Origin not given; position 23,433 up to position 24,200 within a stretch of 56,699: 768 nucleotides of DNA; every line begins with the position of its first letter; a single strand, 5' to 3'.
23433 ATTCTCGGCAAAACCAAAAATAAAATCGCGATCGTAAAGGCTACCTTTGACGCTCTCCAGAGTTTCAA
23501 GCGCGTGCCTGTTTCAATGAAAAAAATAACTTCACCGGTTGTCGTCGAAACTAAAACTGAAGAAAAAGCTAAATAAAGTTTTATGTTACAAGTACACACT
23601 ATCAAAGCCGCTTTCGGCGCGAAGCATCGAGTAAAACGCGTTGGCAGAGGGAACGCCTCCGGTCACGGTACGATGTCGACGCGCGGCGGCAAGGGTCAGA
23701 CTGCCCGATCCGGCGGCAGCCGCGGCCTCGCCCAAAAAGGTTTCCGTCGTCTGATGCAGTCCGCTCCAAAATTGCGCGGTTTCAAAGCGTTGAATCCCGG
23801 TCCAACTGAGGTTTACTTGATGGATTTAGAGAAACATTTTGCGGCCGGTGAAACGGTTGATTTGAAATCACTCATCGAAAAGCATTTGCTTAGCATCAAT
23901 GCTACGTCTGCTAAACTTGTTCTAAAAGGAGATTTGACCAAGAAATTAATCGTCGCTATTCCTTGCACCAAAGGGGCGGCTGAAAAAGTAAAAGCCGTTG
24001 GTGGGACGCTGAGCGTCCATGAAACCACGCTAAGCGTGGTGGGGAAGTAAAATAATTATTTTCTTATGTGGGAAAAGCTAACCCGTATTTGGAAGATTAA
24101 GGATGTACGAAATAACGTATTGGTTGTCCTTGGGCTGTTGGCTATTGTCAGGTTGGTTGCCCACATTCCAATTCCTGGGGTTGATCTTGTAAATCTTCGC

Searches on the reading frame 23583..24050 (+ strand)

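Call 8: search_protein_families(library=pfam, proteins=[window:23583-24050:+], max_evalue=0.01)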
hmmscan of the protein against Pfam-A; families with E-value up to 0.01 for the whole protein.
window:23583-24050:+ (155 aa): 1 family
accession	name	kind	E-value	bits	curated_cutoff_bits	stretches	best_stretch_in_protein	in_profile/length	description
PF00828.25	Ribosomal_L27A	-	4.8e-08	33.8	21.5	1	77-142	2-70/72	Ribosomal proteins 50S-L15, 50S-L18e, 60S-L27A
